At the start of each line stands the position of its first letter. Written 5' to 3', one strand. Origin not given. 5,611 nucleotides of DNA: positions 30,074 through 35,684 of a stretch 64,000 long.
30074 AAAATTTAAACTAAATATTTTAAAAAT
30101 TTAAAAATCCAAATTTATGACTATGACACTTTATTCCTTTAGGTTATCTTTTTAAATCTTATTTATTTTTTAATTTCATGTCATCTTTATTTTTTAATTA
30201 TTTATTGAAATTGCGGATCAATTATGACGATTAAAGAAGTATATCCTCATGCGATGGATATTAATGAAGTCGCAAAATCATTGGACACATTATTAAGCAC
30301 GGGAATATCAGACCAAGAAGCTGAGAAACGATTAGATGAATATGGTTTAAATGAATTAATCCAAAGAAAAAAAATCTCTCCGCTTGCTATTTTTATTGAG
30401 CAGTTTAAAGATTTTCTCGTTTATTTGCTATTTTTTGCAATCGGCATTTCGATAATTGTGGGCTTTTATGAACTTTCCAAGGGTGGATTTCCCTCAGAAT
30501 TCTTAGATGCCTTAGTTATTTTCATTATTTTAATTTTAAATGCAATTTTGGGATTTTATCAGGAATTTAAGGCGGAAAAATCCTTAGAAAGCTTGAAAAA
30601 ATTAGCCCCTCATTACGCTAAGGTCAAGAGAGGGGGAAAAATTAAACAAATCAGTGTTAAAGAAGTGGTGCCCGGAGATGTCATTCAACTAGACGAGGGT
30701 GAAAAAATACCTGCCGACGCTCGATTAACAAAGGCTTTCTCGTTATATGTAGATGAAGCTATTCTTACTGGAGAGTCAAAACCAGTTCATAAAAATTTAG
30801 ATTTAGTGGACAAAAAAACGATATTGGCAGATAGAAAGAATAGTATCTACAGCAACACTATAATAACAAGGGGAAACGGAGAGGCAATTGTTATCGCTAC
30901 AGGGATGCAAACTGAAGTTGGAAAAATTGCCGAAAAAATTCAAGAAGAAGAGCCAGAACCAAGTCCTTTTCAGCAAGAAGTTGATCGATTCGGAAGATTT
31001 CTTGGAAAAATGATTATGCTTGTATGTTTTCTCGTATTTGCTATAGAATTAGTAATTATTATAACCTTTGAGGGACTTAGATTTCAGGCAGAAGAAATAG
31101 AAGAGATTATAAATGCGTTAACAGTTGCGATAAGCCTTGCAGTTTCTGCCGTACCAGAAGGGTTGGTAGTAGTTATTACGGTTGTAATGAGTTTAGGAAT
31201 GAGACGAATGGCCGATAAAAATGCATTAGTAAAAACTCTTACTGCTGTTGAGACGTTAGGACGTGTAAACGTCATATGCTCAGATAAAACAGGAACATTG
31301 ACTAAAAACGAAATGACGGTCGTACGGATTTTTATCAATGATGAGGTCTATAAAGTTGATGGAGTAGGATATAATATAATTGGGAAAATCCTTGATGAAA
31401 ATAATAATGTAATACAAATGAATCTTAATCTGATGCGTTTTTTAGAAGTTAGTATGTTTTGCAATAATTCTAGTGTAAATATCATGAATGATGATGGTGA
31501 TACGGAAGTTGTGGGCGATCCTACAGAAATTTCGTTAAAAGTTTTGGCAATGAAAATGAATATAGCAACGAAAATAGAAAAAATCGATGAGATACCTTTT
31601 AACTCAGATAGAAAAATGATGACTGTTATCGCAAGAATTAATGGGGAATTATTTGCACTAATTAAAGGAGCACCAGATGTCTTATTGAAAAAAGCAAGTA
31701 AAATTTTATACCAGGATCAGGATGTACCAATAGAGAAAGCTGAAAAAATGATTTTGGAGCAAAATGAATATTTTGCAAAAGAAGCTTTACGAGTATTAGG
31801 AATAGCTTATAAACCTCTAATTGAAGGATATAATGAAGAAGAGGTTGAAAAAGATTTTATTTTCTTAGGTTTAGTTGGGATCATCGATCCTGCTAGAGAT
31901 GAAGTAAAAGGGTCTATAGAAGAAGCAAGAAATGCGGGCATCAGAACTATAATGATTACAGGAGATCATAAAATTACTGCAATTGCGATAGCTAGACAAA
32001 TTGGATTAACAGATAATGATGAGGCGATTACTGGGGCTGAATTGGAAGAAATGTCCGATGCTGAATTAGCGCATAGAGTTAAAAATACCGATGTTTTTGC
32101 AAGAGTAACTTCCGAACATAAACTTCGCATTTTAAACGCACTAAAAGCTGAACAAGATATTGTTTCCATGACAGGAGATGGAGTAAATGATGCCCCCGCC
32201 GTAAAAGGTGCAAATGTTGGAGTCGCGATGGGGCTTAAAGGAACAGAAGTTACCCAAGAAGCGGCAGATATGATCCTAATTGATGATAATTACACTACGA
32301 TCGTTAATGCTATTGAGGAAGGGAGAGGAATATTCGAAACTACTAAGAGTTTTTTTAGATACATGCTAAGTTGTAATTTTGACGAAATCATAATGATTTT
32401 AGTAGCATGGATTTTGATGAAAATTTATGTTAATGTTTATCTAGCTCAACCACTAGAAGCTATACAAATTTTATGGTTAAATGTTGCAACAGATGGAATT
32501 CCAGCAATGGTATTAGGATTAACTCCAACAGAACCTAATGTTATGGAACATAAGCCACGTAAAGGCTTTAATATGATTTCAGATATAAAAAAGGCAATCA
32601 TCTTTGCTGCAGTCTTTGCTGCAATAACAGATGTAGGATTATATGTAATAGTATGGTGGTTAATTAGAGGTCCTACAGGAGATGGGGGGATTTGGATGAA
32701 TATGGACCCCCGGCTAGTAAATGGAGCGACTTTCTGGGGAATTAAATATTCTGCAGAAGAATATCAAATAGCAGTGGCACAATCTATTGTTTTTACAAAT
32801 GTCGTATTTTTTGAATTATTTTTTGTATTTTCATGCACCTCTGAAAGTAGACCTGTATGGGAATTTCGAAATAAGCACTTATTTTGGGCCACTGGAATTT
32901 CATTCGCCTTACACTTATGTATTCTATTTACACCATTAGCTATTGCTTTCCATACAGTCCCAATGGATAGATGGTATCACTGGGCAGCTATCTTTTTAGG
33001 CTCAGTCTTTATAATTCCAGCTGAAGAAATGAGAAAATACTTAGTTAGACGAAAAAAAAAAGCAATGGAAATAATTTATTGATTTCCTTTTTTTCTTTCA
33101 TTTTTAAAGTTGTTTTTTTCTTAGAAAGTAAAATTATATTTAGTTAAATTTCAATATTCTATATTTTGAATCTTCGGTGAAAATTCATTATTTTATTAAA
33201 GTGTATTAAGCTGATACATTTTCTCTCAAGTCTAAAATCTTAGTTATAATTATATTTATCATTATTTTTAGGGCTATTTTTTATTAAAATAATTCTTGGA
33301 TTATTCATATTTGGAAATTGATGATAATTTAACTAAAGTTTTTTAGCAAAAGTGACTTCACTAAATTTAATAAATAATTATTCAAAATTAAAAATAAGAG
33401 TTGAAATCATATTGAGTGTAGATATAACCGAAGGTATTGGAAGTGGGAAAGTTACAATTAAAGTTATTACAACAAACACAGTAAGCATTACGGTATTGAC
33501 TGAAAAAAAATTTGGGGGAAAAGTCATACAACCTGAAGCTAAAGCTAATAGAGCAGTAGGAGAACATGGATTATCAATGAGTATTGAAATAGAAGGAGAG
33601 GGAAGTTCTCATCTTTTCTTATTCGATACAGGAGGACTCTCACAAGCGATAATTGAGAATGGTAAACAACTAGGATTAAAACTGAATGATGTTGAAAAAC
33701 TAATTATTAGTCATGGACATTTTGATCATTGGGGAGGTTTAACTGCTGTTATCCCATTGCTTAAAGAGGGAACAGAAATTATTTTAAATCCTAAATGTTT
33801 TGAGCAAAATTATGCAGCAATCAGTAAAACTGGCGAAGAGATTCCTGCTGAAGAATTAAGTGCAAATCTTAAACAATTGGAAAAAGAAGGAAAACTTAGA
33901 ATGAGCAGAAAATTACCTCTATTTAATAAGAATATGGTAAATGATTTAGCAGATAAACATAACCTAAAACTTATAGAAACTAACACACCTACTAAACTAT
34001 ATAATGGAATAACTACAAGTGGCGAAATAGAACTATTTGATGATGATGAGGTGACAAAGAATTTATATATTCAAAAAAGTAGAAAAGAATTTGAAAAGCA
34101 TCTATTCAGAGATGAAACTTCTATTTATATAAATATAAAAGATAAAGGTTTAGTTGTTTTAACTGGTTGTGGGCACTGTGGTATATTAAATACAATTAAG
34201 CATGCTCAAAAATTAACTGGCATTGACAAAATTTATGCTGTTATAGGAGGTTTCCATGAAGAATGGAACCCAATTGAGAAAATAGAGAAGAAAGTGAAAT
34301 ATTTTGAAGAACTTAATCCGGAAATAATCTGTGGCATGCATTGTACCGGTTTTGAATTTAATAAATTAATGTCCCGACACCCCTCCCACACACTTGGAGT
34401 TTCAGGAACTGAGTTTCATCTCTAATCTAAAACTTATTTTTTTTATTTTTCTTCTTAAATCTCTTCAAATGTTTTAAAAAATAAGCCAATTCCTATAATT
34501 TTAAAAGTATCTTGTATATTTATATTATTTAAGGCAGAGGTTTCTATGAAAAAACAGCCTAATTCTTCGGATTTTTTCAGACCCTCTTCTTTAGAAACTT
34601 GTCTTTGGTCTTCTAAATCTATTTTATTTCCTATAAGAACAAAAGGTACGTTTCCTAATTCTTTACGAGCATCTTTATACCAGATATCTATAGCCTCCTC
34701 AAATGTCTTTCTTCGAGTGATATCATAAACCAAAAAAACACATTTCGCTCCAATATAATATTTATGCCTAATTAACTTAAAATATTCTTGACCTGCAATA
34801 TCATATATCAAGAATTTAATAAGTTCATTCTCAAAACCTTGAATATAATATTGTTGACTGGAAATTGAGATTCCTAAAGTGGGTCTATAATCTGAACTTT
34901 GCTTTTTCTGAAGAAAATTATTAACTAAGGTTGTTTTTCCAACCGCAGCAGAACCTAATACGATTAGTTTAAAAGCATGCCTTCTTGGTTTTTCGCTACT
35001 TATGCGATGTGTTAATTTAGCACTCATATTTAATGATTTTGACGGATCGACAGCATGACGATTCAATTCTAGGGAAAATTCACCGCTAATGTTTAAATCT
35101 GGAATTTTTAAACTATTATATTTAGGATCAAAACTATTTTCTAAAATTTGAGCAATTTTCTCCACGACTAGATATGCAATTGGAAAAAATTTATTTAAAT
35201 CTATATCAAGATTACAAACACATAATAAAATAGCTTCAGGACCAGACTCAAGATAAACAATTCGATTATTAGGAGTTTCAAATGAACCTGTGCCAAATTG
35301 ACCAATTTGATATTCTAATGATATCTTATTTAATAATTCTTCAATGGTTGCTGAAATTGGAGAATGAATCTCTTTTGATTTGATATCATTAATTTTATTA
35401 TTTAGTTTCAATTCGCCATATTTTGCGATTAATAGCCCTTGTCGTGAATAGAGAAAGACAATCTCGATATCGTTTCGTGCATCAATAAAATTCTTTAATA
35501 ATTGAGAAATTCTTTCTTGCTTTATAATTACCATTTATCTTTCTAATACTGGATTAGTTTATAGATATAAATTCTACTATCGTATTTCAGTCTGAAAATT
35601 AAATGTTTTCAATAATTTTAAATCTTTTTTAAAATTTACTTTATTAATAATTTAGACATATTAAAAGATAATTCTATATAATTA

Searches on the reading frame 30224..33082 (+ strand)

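Call 71: search_protein_families(library=pfam, max_evalue=0.01, proteins=[window:30224-33082:+])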
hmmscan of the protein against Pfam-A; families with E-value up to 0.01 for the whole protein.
window:30224-33082:+ (952 aa): 8 families
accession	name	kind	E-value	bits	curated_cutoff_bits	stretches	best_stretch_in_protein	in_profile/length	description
PF00122.25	E1-E2_ATPase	-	2.3e-52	177.6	28.1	1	126-332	1-181/181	E1-E2 ATPase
PF00689.26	Cation_ATPase_C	-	1.2e-34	120.1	27.3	1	742-940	2-175/175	Cation transporting ATPase, C-terminus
PF00690.31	Cation_ATPase_N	-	1.2e-20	73.4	20.4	1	9-76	2-69/69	Cation transporter/ATPase, N-terminus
PF13246.12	Cation_ATPase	-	2.8e-19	69.4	21.7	1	412-494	2-91/91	Cation transport ATPase (P-type)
PF00702.32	Hydrolase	-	1.3e-15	58.7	26.4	1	493-663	37-190/191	haloacid dehalogenase-like hydrolase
PF12710.13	HAD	-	0.00049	21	27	1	527-659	56-187/189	haloacid dehalogenase-like hydrolase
PF24003.1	DUF7319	-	0.0022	17.9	27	0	597-632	11-46/205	Domain of unknown function (DUF7319)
PF08282.18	Hydrolase_3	-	0.0074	16.5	20.9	0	636-697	195-255/255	haloacid dehalogenase-like hydrolase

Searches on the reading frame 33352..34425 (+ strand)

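Call 71: search_protein_families(library=pfam, max_evalue=0.01, proteins=[window:33352-34425:+])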
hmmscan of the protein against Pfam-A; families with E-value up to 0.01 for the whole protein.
window:33352-34425:+ (357 aa): 3 families
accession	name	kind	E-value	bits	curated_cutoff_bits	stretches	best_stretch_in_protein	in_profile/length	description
PF00753.33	Lactamase_B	-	8.3e-09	36.1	22.7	1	84-134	13-64/196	Metallo-beta-lactamase superfamily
PF12706.13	Lactamase_B_2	-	0.0013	18.8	27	0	104-151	22-68/200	Beta-lactamase superfamily domain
PF13483.12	Lactamase_B_3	-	0.0081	16.6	24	0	107-330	30-160/160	Beta-lactamase superfamily domain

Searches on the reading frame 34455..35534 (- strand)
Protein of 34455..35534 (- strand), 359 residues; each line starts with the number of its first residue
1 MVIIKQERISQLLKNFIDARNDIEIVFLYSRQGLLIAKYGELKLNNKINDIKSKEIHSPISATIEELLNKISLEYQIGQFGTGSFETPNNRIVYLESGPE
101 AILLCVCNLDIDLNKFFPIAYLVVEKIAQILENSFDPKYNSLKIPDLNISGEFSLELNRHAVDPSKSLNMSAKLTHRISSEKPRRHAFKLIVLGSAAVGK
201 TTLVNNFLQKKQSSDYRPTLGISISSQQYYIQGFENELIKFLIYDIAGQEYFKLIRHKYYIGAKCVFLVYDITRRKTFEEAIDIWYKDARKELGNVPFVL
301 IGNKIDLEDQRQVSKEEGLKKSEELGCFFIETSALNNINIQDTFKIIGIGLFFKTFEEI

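Call 71: search_protein_families(library=pfam, max_evalue=0.01, proteins=[window:34455-35534:-])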
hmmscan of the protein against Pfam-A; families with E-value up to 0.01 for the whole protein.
window:34455-35534:- (359 aa): 8 families
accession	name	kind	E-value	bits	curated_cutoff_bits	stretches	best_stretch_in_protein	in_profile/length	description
PF00071.28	Ras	-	2.9e-44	150.9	21.6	1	189-346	1-155/162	Ras family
PF08477.19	Roc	-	2.2e-26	92.8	27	1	189-306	1-119/119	Ras of Complex, Roc, domain of DAPkinase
PF00025.27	Arf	-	1.3e-14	54.5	22.3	1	183-342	10-165/174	ADP-ribosylation factor family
PF01926.29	MMR_HSR1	-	3.8e-05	24.2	21.9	1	191-303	3-112/113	50S ribosome-binding GTPase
PF03193.22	RsgA_GTPase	-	0.00084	19.6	30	0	182-212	101-131/174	RsgA GTPase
PF00503.26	G-alpha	-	0.0015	18.2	48.8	0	172-208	5-42/333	G-protein alpha subunit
PF00009.33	GTP_EFTU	-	0.0026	17.8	26.5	0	190-344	6-179/188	Elongation factor Tu GTP binding domain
PF13173.12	AAA_14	-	0.0042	17.5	27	0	190-288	5-87/129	AAA domain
